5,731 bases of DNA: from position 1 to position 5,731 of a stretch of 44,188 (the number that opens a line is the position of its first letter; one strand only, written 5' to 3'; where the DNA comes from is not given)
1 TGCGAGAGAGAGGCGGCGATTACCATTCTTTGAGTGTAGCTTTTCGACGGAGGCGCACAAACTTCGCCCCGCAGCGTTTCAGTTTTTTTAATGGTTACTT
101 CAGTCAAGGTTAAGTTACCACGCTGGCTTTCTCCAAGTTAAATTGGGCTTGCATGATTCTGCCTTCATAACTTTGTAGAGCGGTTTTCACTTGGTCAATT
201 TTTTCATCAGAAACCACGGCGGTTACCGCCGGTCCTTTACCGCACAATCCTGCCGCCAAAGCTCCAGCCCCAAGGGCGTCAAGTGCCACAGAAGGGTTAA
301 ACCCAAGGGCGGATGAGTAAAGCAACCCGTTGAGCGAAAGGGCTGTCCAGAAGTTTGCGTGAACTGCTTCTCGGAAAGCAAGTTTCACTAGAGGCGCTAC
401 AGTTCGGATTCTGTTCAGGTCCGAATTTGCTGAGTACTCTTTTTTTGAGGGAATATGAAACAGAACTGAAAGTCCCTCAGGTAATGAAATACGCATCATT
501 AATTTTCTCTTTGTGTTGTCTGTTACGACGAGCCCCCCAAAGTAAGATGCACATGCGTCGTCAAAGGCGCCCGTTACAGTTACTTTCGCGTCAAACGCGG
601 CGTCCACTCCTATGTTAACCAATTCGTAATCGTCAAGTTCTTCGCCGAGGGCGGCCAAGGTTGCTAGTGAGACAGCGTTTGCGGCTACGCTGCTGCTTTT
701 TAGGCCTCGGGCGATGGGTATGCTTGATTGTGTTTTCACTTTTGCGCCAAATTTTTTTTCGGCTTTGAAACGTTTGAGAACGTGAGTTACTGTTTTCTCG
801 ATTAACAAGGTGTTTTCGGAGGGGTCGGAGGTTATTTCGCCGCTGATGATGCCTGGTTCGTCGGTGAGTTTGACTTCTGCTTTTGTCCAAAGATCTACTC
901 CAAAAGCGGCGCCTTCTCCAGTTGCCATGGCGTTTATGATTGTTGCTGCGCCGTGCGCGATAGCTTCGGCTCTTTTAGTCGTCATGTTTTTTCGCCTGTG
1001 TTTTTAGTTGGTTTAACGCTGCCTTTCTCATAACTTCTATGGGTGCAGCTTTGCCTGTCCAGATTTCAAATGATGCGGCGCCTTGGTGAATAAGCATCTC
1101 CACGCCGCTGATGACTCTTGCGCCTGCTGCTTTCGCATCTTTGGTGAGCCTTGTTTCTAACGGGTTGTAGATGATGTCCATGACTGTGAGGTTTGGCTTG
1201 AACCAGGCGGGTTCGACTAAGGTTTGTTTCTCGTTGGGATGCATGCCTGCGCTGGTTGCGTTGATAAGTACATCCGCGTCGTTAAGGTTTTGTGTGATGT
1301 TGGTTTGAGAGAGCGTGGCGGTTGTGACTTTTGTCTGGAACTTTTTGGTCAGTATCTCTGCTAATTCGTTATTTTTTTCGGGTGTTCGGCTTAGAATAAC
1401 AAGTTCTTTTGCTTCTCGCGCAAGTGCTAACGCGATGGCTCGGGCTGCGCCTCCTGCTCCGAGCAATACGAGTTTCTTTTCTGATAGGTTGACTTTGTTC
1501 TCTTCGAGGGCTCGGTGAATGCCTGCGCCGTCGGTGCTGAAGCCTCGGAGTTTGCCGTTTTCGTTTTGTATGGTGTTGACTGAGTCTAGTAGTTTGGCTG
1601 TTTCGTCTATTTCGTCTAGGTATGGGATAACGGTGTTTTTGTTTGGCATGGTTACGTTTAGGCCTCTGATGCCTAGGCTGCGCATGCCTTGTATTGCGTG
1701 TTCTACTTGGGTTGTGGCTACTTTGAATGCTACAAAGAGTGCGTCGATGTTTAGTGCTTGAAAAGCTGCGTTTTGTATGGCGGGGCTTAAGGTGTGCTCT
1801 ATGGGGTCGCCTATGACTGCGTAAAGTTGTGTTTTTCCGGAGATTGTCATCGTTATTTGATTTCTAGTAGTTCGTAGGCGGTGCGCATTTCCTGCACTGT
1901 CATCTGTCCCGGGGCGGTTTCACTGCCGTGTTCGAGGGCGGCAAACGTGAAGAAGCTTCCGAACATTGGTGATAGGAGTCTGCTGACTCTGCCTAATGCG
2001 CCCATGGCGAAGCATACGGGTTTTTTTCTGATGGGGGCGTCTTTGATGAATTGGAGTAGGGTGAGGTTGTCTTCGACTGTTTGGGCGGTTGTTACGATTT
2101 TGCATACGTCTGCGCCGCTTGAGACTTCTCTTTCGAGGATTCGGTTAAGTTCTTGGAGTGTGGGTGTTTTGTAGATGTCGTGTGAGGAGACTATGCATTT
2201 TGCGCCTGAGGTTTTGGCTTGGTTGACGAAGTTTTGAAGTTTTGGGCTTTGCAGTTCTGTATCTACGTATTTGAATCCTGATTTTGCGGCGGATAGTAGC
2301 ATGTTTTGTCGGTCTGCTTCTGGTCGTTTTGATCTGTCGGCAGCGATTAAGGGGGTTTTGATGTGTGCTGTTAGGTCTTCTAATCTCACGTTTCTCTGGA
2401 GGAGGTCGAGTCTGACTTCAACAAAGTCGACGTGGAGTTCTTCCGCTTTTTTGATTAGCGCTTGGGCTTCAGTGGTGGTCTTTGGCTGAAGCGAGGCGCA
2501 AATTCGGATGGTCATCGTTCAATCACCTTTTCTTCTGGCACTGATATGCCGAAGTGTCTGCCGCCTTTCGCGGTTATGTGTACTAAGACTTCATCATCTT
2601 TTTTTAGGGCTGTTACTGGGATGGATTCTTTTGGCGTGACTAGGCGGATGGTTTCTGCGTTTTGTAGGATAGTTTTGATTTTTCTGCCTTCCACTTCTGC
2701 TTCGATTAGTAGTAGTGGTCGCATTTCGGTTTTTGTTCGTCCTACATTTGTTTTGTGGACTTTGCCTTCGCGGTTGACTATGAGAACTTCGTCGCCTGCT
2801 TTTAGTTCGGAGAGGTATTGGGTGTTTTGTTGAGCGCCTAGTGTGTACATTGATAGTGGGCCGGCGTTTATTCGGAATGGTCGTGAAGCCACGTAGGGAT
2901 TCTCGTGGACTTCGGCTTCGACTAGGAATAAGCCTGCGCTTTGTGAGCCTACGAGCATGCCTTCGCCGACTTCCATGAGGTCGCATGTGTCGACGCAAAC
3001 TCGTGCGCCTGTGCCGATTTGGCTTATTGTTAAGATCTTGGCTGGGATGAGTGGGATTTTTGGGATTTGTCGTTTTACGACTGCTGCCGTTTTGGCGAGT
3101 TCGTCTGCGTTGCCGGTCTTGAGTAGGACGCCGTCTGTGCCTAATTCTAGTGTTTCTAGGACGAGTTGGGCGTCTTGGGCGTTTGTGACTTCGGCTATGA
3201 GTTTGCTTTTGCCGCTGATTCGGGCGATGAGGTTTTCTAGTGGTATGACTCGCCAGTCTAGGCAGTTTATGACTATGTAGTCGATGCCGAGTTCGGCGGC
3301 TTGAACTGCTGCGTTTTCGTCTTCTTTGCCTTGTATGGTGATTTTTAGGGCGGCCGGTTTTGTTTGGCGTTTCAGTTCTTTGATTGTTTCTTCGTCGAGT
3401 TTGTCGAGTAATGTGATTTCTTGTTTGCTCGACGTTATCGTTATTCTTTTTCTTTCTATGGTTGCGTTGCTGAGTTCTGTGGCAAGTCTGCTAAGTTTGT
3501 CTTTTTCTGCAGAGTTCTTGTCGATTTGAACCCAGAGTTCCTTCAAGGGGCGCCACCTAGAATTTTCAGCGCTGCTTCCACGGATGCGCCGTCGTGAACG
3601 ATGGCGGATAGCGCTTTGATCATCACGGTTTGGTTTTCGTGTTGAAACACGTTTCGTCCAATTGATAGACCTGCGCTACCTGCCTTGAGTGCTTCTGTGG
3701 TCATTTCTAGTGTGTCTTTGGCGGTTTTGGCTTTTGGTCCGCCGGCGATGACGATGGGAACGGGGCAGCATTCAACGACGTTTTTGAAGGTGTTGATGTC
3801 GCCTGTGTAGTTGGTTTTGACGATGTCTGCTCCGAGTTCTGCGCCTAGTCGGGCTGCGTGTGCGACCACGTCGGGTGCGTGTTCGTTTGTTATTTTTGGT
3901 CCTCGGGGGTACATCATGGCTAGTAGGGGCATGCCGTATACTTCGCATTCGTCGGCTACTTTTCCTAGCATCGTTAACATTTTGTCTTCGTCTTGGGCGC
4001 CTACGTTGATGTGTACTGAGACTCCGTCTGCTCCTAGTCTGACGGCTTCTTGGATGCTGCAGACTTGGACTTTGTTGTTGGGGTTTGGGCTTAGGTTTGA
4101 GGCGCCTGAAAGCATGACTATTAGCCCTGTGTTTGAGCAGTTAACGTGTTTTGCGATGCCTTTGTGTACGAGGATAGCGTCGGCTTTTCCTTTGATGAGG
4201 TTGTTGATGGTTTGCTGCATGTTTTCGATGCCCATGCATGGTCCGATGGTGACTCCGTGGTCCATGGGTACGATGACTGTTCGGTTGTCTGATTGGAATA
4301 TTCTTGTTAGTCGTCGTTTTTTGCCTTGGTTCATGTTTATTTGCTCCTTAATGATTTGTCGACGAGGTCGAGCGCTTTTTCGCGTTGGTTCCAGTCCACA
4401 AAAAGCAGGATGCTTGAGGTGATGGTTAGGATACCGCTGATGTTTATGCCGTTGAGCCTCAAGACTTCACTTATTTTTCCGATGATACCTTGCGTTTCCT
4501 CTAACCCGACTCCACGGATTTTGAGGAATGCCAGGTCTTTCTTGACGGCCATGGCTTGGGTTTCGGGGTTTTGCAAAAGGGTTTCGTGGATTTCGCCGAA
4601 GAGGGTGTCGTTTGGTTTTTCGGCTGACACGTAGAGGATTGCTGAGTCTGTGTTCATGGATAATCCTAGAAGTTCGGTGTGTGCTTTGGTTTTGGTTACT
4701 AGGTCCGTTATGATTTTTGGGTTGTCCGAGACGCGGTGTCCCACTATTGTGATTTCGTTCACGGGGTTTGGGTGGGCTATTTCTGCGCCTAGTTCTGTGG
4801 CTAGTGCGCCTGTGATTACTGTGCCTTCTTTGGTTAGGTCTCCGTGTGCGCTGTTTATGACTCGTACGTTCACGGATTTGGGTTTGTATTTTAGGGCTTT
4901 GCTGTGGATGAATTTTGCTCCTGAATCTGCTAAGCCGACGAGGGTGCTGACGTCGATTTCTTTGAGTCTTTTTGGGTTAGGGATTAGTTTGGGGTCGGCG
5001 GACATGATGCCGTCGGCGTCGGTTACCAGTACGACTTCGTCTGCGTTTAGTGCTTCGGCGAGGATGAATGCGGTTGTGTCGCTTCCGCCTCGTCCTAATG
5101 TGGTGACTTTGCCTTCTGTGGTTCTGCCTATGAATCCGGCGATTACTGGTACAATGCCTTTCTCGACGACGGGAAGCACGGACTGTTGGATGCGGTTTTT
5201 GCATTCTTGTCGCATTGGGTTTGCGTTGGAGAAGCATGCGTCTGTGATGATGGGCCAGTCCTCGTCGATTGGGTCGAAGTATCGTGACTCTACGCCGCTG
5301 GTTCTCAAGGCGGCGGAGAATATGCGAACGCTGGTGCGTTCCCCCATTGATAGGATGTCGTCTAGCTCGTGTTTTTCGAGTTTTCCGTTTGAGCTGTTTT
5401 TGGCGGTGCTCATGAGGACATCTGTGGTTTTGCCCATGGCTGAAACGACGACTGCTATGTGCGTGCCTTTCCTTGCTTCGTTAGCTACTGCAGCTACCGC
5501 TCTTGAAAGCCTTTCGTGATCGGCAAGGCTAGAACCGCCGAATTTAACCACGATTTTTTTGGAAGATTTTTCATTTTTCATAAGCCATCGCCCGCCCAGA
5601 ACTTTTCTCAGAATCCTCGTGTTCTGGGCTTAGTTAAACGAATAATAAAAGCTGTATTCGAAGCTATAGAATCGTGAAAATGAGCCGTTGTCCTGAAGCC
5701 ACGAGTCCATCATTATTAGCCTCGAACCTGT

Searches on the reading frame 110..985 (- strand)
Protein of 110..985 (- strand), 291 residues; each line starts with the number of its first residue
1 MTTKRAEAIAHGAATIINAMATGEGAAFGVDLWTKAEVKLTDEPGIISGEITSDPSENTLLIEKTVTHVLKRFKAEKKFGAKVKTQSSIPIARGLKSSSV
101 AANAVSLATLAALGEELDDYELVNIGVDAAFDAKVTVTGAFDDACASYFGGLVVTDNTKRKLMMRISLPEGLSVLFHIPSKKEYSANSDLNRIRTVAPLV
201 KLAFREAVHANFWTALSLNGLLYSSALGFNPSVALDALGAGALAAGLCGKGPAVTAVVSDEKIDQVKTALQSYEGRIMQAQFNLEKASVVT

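Call 71: search_protein_families(library=pfam, proteins=[window:110-985:-], max_evalue=0.001)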
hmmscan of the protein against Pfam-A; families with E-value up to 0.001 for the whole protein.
window:110-985:- (291 aa): 3 families
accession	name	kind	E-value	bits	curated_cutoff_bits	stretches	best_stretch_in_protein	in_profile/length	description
PF00288.32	GHMP_kinases_N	-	3.2e-15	56.6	22.3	1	65-151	6-87/87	GHMP kinases N terminal domain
PF22700.2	MVD-like_N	-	0.00011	22.3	27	1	61-125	60-127/157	Diphosphomevalonate decarboxylase-like N-terminal domain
PF08544.19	GHMP_kinases_C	-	0.00099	19.9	21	0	238-272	44-81/85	GHMP kinases C terminal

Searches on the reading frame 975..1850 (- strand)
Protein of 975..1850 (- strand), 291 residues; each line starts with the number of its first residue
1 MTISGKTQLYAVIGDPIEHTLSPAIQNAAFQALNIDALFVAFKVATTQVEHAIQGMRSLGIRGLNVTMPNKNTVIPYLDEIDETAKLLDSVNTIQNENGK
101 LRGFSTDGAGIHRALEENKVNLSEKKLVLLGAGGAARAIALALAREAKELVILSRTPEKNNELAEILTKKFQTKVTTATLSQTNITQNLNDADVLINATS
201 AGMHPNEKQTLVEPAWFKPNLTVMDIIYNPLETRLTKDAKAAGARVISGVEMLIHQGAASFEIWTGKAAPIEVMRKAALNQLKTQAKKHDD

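Call 71: search_protein_families(library=pfam, proteins=[window:975-1850:-], max_evalue=0.001)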
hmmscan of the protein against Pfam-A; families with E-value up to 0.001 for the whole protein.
window:975-1850:- (291 aa): 6 families
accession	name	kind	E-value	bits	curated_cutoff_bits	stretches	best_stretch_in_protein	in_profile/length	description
PF08501.16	Shikimate_dh_N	-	3.9e-27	94.8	27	1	12-94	1-83/83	Shikimate dehydrogenase substrate binding domain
PF18317.6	SDH_C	-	1.6e-16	60.1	25.8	1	249-279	1-31/31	Shikimate 5'-dehydrogenase C-terminal domain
PF01488.26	Shikimate_DH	-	9.1e-11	42.4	24.3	1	118-204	5-88/138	Shikimate / quinate 5-dehydrogenase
PF02882.25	THF_DHG_CYH_C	-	7.1e-07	29.1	27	1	146-242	35-124/160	Tetrahydrofolate dehydrogenase/cyclohydrolase, NAD(P)-binding domain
PF03435.24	Sacchrp_dh_NADP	-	1.2e-06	29.3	25.1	1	128-200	2-77/129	Saccharopine dehydrogenase NADP binding domain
PF03807.23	F420_oxidored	-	0.00014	22.8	21.6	1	127-179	2-47/94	NADP oxidoreductase coenzyme F420-dependent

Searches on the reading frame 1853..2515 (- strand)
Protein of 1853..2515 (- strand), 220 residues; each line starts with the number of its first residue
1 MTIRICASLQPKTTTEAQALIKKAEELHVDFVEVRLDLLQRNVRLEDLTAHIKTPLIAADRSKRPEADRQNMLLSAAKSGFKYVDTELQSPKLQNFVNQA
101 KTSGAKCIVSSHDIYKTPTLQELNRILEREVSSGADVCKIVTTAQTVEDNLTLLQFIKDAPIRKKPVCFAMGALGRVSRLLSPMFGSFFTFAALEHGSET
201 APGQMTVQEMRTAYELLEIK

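Call 71: search_protein_families(library=pfam, proteins=[window:1853-2515:-], max_evalue=0.001)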
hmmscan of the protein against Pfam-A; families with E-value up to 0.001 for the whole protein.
window:1853-2515:- (220 aa): 1 family
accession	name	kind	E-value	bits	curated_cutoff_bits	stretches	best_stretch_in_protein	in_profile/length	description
PF01487.21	DHquinase_I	-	1.7e-50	172.7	22.2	1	6-214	1-230/230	Type I 3-dehydroquinase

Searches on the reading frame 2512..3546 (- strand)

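Call 71: search_protein_families(library=pfam, proteins=[window:2512-3546:-], max_evalue=0.001)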
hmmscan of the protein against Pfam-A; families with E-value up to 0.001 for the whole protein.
window:2512-3546:- (344 aa): 1 family
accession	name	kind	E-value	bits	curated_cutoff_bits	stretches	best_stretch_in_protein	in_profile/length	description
PF01959.21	DHQS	-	6.1e-109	364.5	22.2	1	2-344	1-344/344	3-dehydroquinate synthase II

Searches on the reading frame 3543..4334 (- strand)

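Call 71: search_protein_families(library=pfam, proteins=[window:3543-4334:-], max_evalue=0.001)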
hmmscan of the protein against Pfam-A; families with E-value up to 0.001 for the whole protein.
window:3543-4334:- (263 aa): 2 families
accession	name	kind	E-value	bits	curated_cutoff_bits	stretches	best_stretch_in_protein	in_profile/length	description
PF01791.15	DeoC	-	1.6e-61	208.3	23.8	1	19-232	1-229/229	DeoC/LacD family aldolase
PF22649.2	Cgl0159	-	0.00012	21.9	27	1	138-238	137-244/251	Cgl0159-like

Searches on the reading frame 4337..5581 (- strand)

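Call 71: search_protein_families(library=pfam, proteins=[window:4337-5581:-], max_evalue=0.001)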
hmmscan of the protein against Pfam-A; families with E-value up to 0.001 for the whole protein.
window:4337-5581:- (414 aa): 3 families
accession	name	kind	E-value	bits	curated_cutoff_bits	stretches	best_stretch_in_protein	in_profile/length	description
PF00696.33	AA_kinase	-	2.2e-50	172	24.9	1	8-243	1-234/234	Amino acid kinase family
PF13840.12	ACT_7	-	6.5e-05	23.1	27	1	347-405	3-61/65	ACT domain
PF22468.2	ACT_9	-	0.00038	20.6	27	0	355-409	3-59/61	ACT domain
